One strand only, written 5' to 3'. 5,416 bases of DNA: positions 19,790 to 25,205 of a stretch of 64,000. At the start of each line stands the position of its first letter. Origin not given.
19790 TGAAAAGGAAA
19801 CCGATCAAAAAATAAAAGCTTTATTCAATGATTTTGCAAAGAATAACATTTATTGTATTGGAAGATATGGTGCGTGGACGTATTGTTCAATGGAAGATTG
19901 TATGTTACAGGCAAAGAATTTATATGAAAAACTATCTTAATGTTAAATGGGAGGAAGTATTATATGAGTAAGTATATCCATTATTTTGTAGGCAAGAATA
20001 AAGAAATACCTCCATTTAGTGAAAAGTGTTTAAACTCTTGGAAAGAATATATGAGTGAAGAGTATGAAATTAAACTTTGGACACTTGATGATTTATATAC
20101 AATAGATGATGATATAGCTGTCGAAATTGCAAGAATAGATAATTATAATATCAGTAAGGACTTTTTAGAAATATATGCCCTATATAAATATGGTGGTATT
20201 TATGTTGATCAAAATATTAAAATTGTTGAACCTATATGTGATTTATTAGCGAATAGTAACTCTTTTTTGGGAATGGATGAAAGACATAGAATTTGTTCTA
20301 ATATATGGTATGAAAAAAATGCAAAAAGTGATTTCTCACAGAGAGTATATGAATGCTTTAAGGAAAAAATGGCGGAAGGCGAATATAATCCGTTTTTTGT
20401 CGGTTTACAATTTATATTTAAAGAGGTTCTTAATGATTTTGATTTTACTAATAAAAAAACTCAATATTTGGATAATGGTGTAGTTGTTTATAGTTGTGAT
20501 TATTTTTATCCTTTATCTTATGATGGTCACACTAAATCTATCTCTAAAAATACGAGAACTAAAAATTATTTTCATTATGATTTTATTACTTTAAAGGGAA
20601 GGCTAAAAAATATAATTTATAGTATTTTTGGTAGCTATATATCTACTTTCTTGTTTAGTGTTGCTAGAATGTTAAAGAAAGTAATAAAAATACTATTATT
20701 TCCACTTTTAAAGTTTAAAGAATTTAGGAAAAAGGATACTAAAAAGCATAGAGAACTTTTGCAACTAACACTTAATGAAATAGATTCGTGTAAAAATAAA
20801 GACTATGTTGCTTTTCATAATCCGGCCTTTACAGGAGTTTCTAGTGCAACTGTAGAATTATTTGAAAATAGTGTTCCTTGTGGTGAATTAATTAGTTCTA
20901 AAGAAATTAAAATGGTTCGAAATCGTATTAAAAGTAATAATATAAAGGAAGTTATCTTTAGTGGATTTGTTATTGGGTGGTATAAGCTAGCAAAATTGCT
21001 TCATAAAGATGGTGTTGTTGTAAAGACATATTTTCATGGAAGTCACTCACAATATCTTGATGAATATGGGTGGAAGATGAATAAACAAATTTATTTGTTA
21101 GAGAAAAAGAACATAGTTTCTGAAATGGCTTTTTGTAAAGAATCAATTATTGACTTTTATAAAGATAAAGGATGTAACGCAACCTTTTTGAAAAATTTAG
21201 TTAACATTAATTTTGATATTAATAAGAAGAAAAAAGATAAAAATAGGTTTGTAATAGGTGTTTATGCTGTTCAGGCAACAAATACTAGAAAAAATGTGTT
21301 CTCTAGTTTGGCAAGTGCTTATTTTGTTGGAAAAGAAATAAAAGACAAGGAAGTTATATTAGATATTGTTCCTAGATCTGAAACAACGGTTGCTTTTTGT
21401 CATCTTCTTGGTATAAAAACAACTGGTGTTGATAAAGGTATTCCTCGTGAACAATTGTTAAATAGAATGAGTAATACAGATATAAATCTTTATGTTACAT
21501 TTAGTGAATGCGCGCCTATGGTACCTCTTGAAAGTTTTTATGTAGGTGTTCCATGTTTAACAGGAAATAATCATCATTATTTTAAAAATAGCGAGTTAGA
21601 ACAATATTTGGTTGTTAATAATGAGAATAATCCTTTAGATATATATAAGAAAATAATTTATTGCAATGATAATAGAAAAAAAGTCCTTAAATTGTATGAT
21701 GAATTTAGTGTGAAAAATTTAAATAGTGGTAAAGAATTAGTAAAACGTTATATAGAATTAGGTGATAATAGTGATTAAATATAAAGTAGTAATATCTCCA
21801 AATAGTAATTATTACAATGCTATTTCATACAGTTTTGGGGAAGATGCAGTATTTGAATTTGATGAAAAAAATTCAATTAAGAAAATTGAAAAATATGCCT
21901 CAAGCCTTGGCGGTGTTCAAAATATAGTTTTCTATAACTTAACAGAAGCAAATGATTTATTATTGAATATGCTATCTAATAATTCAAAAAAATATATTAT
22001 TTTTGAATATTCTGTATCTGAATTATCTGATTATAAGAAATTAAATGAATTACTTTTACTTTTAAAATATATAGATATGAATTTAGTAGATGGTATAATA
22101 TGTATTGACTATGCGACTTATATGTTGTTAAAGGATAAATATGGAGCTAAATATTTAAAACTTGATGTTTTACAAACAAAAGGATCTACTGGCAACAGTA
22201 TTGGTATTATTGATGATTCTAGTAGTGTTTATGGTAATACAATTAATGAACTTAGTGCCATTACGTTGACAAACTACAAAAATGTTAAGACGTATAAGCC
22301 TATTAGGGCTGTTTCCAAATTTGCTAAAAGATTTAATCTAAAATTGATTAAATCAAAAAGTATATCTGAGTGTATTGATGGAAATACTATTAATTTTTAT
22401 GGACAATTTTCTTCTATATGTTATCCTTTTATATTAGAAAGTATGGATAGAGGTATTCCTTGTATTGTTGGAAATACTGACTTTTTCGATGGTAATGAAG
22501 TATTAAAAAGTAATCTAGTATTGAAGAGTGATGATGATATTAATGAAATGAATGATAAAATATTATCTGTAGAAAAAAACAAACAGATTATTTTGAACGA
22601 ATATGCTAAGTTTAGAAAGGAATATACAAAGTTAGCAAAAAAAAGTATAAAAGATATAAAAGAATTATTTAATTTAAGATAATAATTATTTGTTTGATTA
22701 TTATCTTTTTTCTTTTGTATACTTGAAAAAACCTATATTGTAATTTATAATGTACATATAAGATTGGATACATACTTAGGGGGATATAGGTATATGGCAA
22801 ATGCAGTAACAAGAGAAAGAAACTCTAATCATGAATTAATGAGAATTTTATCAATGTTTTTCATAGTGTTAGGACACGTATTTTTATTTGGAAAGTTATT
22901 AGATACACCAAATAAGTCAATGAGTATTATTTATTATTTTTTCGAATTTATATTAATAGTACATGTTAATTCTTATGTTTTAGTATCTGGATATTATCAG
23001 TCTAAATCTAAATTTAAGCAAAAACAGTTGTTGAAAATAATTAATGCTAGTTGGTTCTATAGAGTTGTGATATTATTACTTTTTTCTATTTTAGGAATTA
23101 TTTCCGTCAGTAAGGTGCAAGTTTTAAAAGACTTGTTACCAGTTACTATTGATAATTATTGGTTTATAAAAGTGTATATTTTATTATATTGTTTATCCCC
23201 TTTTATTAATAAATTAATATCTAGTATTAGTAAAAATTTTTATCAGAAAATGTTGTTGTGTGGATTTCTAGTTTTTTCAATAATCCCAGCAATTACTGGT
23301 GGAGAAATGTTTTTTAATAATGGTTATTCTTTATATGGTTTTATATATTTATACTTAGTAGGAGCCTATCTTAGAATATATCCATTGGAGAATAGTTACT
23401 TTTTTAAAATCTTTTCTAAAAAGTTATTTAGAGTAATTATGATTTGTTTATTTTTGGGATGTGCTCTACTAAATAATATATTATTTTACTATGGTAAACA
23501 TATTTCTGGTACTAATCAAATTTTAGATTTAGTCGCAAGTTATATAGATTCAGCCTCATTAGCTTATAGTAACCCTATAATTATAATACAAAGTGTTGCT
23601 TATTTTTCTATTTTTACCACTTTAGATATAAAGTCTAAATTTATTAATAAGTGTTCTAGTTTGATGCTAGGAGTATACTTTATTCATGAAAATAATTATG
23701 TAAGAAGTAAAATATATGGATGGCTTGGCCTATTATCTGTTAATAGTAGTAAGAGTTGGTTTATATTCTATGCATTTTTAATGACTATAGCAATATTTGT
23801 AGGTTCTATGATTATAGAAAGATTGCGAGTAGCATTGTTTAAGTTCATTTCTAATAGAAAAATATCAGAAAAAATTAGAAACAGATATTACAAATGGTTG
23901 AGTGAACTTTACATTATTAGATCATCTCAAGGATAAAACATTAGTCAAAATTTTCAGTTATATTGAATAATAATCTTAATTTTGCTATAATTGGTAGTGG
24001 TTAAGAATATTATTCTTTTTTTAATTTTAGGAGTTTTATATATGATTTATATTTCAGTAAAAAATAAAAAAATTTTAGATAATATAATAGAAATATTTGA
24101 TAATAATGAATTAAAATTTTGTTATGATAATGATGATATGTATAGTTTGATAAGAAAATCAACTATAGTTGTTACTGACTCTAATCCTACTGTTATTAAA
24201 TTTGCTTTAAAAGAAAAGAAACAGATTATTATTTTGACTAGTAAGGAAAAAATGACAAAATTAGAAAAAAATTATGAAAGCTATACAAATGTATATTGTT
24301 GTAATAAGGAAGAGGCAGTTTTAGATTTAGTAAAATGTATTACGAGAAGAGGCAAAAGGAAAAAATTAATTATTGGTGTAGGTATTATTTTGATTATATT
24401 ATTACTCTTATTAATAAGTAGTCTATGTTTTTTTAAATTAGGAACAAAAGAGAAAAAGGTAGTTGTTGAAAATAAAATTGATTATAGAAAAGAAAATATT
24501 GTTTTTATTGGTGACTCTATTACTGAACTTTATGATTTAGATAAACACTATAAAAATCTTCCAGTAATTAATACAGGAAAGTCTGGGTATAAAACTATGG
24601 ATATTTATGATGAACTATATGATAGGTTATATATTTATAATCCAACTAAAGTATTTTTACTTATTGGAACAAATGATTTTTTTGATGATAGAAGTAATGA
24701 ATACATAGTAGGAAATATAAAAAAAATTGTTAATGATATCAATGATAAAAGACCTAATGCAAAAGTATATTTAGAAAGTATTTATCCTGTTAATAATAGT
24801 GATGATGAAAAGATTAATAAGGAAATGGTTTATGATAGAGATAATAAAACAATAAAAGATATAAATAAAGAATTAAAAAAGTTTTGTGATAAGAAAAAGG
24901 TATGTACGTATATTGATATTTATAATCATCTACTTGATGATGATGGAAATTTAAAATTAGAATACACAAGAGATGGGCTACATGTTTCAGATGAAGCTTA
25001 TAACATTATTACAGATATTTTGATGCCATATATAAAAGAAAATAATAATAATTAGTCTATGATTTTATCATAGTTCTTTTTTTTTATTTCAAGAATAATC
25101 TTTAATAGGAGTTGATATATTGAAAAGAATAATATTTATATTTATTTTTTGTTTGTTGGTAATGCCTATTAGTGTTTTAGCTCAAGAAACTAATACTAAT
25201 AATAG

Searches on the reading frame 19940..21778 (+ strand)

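Call 40: search_protein_families(library=pfam, proteins=[window:19940-21778:+], max_evalue=0.0001)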
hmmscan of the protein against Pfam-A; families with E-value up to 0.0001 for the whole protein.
window:19940-21778:+ (612 aa): 1 family
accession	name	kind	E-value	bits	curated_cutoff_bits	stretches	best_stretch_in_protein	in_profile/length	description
PF04488.21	Gly_transf_sug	-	3e-05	25.1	23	1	30-107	7-91/93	Glycosyltransferase sugar-binding region containing DXD motif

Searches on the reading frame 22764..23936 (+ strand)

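Call 40: search_protein_families(library=pfam, proteins=[window:22764-23936:+], max_evalue=0.0001)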
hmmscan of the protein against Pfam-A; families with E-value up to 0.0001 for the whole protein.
window:22764-23936:+ (390 aa): 1 family
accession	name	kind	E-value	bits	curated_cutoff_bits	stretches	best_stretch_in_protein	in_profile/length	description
PF01757.29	Acyl_transf_3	-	1.7e-13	50.8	31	1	24-351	5-324/326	Acyltransferase domain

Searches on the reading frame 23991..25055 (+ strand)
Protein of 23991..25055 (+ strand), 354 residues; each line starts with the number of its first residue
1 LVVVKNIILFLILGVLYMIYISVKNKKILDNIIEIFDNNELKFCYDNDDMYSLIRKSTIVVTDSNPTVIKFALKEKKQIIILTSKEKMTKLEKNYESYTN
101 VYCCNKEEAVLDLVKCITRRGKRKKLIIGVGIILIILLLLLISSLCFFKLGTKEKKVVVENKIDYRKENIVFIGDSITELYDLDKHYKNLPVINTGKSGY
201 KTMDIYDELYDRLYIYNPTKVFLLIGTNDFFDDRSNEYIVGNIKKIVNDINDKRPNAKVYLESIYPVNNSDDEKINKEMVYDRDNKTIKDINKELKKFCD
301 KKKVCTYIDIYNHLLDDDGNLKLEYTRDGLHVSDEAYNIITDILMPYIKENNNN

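Call 41: search_protein_families(library=pfam, proteins=[window:23991-25055:+], max_evalue=0.0001)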
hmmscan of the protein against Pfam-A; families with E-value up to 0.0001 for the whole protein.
window:23991-25055:+ (354 aa): 3 families
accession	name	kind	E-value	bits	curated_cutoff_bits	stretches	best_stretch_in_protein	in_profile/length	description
PF13472.12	Lipase_GDSL_2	-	9.4e-21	75.5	32.9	1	172-338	1-177/178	GDSL-like Lipase/Acylhydrolase family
PF00657.28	Lipase_GDSL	-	9e-09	36.2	23.6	1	170-342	1-206/208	GDSL-like Lipase/Acylhydrolase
PF17182.10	OSK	-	6.4e-05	22.7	27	1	213-326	67-167/202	OSK domain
